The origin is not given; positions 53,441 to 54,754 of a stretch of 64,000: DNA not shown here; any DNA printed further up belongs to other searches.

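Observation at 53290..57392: AT-rich Type IIS-like restriction-modification island: two Dam-class methyltransferases plus a roughly 600-aa AlwI/PleI/BstNBI-like endonuclease, flanked by REP-like repeats and a bidirectional terminator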

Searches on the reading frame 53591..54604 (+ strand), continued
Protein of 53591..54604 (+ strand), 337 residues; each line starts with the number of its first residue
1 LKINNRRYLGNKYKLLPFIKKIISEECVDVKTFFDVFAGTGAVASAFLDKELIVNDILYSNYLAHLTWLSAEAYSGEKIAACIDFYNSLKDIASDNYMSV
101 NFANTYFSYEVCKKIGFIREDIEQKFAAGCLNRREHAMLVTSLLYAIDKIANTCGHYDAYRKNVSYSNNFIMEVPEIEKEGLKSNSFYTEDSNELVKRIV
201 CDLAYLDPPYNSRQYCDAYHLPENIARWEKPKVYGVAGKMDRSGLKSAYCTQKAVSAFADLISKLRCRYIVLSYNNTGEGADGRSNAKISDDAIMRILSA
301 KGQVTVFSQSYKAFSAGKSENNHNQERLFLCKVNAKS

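Call 72: get_annotated_region(hit=H58, flank=4000)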
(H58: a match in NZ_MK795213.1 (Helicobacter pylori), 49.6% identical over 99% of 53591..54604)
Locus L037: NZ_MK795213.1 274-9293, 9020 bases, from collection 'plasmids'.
description: Helicobacter pylori strain Yak95 plasmid pY95, complete sequence
organism: Helicobacter pylori (NCBI taxid 210)
taxonomy: Bacteria; Campylobacterota; Epsilonproteobacteria; Campylobacterales; Helicobacteraceae; Helicobacter; Helicobacter pylori
host: -; source: Homo sapiens,biopsy of the antrum mucosa; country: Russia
typing (MOB-suite, as given by PLSDB): non-mobilizable; replicon rep_cluster_137,rep_cluster_60
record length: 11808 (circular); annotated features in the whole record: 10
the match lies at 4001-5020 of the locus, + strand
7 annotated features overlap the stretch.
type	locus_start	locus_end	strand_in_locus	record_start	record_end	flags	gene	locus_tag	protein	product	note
CDS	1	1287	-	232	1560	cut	-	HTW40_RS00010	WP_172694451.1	RNA-guided endonuclease TnpB family protein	-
CDS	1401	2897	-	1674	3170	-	-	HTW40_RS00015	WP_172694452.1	AlwI family type II restriction endonuclease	-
CDS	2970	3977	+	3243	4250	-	-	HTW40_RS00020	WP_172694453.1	IS1595 family transposase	-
CDS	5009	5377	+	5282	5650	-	tnpA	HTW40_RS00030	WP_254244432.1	IS200/IS605 family transposase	-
CDS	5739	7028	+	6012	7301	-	-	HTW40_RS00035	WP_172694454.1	replication initiation protein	GO:0006270 - DNA replication initiation [Evidence IEA]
CDS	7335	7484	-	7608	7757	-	-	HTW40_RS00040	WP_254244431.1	hypothetical protein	-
CDS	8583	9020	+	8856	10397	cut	-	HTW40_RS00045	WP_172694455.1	replication initiation protein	GO:0006270 - DNA replication initiation [Evidence IEA]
